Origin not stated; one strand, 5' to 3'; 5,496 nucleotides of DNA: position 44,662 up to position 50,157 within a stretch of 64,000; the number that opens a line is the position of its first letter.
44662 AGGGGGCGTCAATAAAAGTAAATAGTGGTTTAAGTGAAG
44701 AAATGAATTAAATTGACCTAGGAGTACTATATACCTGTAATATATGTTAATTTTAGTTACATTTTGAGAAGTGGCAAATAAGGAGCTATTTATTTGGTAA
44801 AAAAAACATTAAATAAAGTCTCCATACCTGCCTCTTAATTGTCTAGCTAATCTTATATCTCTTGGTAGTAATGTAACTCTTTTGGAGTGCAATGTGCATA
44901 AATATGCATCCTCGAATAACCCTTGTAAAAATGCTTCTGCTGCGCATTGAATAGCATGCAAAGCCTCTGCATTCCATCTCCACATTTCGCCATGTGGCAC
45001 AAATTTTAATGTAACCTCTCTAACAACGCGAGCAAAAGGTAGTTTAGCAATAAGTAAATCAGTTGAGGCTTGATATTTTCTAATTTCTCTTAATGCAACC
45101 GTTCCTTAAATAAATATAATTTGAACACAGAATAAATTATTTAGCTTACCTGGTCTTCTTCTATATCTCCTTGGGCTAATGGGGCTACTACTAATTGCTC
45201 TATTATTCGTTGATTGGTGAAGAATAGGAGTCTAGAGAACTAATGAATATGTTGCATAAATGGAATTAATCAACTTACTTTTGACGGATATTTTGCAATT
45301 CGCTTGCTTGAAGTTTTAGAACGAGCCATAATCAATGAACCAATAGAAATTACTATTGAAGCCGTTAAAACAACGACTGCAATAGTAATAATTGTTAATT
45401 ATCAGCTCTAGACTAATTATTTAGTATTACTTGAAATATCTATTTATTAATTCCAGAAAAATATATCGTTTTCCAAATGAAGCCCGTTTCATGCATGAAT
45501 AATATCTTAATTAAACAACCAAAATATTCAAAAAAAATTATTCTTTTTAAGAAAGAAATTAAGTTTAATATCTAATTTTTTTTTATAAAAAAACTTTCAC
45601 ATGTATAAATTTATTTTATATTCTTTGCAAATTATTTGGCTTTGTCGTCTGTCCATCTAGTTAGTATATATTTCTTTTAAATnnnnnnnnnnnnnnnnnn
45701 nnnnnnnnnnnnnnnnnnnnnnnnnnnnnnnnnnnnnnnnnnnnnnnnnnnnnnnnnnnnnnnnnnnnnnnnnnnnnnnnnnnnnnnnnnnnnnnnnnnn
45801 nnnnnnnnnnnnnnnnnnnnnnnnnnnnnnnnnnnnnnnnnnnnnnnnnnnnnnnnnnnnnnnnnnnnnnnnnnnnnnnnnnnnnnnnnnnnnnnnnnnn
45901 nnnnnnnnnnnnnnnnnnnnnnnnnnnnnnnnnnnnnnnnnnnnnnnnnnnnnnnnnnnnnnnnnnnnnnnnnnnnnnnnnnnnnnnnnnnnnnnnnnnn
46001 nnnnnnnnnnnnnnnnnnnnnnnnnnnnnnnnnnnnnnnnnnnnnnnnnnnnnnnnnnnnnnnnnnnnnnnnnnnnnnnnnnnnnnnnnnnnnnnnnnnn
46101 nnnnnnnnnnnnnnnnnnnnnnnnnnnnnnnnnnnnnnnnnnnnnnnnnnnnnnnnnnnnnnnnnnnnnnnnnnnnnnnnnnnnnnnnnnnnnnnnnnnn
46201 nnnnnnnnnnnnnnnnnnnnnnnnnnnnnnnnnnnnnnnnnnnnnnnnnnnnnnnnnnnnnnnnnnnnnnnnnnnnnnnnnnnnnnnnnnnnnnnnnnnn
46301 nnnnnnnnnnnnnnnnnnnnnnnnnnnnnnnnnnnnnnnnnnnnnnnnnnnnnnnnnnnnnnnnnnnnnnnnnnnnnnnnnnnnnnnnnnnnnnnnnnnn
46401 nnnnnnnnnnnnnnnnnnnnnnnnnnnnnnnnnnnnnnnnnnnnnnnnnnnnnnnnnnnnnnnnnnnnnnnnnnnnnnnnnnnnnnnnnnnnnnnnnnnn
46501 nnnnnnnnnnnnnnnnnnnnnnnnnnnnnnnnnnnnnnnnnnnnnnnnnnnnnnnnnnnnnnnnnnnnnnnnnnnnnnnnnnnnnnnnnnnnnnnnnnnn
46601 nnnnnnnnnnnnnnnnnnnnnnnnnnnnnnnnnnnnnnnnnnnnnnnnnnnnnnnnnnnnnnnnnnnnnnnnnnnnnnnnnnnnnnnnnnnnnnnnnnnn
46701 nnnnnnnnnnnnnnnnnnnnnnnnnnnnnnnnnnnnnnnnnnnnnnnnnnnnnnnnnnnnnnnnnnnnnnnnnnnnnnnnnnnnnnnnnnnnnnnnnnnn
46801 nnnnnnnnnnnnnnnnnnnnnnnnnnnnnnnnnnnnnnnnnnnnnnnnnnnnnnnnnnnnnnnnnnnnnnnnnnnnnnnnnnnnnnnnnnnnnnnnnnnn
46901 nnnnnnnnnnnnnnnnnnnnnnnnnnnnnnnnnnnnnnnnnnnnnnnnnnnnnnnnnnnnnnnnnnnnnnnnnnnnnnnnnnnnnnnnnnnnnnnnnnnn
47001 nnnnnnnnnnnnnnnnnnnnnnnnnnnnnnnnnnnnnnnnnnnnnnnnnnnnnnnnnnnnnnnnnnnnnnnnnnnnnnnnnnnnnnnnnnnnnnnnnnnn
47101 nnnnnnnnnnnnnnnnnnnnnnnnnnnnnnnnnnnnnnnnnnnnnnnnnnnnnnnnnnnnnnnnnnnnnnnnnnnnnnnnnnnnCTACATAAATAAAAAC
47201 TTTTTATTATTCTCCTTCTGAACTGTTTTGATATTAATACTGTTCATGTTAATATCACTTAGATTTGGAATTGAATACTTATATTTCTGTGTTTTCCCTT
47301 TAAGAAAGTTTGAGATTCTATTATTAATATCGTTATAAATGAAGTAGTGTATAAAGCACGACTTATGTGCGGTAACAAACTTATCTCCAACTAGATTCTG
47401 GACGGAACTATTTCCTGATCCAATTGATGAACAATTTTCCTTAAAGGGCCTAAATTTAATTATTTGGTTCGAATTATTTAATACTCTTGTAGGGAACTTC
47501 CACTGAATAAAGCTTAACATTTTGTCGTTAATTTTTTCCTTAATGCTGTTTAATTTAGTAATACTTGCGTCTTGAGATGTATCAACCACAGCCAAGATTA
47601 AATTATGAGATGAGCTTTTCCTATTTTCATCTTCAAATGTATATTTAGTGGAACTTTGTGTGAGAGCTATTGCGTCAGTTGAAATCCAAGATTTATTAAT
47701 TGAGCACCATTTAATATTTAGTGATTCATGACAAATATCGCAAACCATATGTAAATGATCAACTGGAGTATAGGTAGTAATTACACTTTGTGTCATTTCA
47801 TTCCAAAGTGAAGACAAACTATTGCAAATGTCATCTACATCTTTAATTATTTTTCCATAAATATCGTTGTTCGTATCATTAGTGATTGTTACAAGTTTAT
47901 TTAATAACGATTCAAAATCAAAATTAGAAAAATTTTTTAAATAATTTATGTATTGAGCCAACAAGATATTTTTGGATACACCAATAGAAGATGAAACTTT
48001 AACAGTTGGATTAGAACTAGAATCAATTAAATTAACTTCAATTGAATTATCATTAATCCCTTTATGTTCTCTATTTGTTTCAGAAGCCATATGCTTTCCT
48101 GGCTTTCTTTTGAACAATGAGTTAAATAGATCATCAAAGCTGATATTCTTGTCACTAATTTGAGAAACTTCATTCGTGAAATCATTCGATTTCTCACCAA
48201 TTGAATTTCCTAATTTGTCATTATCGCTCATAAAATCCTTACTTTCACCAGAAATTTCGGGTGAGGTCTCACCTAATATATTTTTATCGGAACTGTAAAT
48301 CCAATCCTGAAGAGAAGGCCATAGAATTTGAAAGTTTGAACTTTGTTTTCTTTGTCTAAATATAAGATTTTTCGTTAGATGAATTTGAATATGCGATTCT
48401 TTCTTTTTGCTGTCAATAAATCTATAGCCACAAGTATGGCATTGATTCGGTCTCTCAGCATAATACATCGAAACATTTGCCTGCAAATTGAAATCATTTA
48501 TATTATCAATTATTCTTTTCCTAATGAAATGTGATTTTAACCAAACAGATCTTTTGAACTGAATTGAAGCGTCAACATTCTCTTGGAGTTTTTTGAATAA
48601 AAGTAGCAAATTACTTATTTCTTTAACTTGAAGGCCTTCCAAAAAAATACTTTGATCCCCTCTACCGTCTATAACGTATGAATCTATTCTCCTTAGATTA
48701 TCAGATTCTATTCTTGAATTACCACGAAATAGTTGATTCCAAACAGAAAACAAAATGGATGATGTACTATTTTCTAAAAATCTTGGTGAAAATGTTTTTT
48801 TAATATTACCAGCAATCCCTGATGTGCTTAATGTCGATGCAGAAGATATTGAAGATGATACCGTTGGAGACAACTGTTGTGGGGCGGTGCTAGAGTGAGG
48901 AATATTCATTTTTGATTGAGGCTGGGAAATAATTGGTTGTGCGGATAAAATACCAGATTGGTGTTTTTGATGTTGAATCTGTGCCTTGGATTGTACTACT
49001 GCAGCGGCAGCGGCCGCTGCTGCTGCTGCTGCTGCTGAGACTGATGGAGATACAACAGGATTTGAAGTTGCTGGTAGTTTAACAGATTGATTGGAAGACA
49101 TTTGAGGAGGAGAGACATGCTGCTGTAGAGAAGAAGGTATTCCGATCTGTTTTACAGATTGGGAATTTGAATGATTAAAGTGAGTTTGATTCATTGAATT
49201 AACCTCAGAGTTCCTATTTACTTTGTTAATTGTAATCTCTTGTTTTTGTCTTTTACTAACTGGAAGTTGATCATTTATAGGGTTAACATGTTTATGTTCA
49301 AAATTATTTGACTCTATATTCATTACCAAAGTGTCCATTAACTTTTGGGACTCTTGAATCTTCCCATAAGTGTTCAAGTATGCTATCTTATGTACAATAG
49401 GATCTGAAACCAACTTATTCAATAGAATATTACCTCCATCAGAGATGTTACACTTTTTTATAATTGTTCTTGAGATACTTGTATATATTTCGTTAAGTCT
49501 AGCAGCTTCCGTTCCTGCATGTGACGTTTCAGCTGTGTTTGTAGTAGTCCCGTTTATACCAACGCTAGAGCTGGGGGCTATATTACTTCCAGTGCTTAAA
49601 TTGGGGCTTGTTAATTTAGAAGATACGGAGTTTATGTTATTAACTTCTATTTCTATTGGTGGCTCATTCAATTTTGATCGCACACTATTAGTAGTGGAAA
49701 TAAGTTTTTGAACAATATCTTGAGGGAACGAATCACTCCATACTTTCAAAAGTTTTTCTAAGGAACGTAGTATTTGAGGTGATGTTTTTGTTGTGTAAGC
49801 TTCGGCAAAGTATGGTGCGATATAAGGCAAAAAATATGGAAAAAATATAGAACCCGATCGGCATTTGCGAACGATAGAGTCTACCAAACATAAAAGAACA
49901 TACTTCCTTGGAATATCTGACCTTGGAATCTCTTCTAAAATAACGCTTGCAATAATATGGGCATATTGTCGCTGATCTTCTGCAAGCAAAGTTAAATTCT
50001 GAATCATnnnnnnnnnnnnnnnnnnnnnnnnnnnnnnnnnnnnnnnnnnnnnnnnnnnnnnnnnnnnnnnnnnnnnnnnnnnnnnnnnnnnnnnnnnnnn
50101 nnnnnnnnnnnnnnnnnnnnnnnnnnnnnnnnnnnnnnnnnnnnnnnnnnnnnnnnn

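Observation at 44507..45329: Divergent centromeric-type H3 (two introns) lying 217 bp from a tRNA-Leu gene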

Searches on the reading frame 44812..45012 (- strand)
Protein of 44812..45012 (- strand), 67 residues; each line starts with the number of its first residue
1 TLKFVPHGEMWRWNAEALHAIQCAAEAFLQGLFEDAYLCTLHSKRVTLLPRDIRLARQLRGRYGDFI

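Call 26: search_solved_structures(query=window:44812-45012:-, show_alignments=5)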
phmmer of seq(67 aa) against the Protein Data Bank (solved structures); distinct sequences matched with E-value up to 0.001: 175 (the best 60 are shown).
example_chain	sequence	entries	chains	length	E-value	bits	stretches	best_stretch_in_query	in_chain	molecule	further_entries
7by0_A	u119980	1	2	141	4.8e-18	68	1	7-65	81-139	Histone H3.2,Histone H3-like centromeric protein A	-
7bxt_A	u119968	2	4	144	5e-18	68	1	7-65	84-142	Histone H3,Histone H3-like centromeric protein A | Histone H3.1,Histone H3-like centromeric protein A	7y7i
5z23_A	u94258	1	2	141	6.4e-18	67.7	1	7-62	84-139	Histone H3.1,Histone H3-like centromeric protein A,Histone H3.1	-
5zbx_A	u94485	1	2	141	9.1e-18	67.2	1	8-62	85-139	Histone H3.1,Histone H3-like centromeric protein A,Histone H3.1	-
3nqj_A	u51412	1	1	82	3.3e-17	65.4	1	7-61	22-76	Histone H3-like centromeric protein A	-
6muo_A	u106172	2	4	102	5.2e-17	64.8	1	7-61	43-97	Histone H3-like centromeric protein A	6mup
9gxa_A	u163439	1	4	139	1.1e-16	63.7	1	7-61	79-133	Histone H3-like centromeric protein A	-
3nqu_A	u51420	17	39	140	1.2e-16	63.7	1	7-61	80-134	Histone H3-like centromeric protein A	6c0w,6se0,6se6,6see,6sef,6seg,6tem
3an2_A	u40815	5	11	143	1.2e-16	63.6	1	7-61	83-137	Histone H3-like centromeric protein A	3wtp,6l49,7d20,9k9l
6buz_A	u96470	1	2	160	1.3e-16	63.5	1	7-61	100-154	Histone H3-like centromeric protein A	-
6e0c_A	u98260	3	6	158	1.5e-16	63.3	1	7-61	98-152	Histone H3-like centromeric protein A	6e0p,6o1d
3r45_A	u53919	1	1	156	1.5e-16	63.3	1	7-61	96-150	Histone H3-like centromeric protein A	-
4h9s_A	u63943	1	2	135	4.5e-16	61.8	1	12-62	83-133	Histone H3.3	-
2l5a_A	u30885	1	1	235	1.5e-15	60.2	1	4-63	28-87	Histone H3-like centromeric protein CSE4, Protein SCM3, Histone H4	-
4x23_A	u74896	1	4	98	7.2e-15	58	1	12-64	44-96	Histone H3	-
5bnv_A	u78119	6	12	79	8.4e-15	57.8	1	12-62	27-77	Histone H3.3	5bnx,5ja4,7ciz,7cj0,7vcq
5bo0_A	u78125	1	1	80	8.5e-15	57.8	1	12-62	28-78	Histone H3.2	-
4h9n_A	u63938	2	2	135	9.3e-15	57.7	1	12-62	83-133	Histone H3.3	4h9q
4h9o_A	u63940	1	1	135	9.4e-15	57.7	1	12-62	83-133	Histone H3.3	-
4h9p_A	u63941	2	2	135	9.4e-15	57.6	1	12-62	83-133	Histone H3.3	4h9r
8kcb_F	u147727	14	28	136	9.7e-15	57.6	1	12-62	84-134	Histone H3.1 | Histone H3.2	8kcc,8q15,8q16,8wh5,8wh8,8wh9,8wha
9mu5_a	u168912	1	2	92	9.9e-15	57.6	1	12-62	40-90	Histone H3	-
8j90_A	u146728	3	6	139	1e-14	57.5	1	12-62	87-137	Histone H3.1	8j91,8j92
9d3t_A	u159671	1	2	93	1e-14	57.5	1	12-62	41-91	Histone H3.2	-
8vo0_I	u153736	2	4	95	1.1e-14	57.5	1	12-62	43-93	Histone H3.2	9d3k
9d3q_A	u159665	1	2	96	1.1e-14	57.4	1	12-62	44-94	Histone H3.2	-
9d3r_A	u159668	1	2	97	1.1e-14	57.4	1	12-62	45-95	Histone H3.2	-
5wcu_A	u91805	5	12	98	1.2e-14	57.4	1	12-62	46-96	Histone H3 | Histone H3.2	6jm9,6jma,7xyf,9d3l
9d3m_A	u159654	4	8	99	1.2e-14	57.3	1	12-62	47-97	Histone H3.2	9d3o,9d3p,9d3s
9mu4_a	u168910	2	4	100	1.2e-14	57.3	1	12-62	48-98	Histone H3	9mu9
8yjf_C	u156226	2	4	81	1.2e-14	57.3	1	12-62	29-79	Histone H3.1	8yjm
7ux9_E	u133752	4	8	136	1.4e-14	57.1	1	12-62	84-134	Histone H3.3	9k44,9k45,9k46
8ol1_A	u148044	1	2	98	1.4e-14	57.1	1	12-62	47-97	Histone H3.2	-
1hio_C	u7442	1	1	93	1.4e-14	57.1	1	12-62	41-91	HISTONE H3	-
9gfm_M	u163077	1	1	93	1.4e-14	57.1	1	12-62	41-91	Histone H3.1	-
9d3n_A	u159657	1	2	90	1.5e-14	57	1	12-61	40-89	Histone H3.2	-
9ge5_M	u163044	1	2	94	1.5e-14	57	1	12-62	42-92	Histone H3.1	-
6ke9_A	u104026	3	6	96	1.6e-14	56.9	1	12-62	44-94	Histone H3.1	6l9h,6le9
5bsa_A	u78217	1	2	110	1.6e-14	56.9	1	12-62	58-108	Histone H3.2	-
5bs7_A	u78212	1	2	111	1.6e-14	56.9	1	12-62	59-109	Histone H3.2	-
6ipu_A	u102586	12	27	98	1.6e-14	56.9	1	12-62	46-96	Histone H3.1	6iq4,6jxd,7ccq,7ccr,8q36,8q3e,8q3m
7yqk_A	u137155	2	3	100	1.7e-14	56.8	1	12-62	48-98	Histone H3.1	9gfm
4z2m_G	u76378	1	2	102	1.8e-14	56.7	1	12-62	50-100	Histone H3.1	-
7ea8_A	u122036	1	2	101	1.9e-14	56.7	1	12-61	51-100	Histone H3.3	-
6jxd_E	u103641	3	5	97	2e-14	56.6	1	12-62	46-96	Histone H3.1 | Histone H3.2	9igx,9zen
7xd1_A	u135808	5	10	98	2e-14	56.6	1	12-62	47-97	Histone H3 | Histone H3.1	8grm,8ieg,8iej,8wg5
3w98_A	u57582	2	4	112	2.4e-14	56.4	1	12-62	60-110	Histone H3.1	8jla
8ott_A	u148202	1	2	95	2.4e-14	56.4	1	12-61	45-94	Histone H3.1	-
9ecp_A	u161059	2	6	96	2.5e-14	56.3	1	12-61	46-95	Histone H3.1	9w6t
8ubi_A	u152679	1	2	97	2.5e-14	56.3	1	12-61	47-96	Histone H3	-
5kdm_A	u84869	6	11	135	2.5e-14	56.3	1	12-62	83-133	Histone H3.3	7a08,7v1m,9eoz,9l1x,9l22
4hga_B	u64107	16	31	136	2.6e-14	56.3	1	12-62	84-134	Histone H3.3 | Histone H3 (Fragment) | Histone H3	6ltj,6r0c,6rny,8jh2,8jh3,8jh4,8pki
2io5_B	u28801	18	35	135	2.6e-14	56.3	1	12-62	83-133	Histone H3.1 | Histone H3 | Histone H3.2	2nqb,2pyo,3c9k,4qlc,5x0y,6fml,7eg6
1eqz_C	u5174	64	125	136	2.6e-14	56.2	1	12-62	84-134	PROTEIN (HISTONE H3) | HISTONE H3 | Histone H3.2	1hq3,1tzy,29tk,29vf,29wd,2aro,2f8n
9wms_a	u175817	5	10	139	2.6e-14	56.2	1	12-62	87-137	Histone H3.3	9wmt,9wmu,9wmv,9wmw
3av2_A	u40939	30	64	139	2.7e-14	56.2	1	12-62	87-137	Histone H3.3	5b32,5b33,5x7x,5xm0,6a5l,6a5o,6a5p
3wtp_E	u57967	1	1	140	2.7e-14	56.2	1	12-62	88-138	Histone H3.3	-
3av1_A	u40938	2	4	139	2.7e-14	56.2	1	12-62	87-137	Histone H3.2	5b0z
7cro_M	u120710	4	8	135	3.5e-14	55.8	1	12-62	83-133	Histone H3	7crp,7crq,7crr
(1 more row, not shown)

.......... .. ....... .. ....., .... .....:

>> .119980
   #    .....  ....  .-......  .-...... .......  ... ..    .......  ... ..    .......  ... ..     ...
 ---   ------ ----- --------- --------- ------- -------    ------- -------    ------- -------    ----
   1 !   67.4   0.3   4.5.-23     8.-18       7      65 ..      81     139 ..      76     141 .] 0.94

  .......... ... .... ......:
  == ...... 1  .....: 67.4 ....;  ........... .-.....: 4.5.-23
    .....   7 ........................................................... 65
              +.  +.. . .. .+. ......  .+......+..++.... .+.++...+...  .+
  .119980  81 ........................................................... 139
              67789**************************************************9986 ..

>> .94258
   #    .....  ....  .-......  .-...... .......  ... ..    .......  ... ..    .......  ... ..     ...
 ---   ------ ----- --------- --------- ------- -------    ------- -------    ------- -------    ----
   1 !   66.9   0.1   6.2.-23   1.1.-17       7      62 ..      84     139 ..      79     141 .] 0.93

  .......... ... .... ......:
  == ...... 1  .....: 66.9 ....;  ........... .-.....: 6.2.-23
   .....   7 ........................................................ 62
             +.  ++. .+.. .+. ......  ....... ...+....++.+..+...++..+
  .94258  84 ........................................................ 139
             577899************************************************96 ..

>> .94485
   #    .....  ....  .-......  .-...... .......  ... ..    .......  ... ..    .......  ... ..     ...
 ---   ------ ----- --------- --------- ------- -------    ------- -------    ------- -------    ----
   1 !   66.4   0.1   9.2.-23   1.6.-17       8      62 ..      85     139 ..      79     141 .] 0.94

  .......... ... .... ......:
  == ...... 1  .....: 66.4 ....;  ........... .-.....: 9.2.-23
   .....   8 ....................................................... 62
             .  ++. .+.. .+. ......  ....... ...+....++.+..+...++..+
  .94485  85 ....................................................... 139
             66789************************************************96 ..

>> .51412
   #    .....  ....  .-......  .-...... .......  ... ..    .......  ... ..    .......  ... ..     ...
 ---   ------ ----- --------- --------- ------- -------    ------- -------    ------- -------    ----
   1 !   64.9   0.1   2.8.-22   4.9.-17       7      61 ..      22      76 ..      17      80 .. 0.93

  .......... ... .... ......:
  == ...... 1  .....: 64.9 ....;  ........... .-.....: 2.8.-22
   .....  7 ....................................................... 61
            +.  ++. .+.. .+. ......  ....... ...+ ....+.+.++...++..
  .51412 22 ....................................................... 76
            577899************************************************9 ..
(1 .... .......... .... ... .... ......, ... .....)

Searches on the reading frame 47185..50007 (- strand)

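Call 49: search_protein_families(library=pfam, proteins=[window:47185-50007:-], max_evalue=0.001)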
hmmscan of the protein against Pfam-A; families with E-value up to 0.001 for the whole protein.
window:47185-50007:- (940 aa): 2 families
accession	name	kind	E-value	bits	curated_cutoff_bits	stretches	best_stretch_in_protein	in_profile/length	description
PF04818.19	CID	-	1.2e-09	38.8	23.9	1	2-101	17-119/120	CID domain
PF23228.1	zf_PCFS4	-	0.00034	20.6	27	0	747-795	7-55/69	PCFS4 zinc finger domain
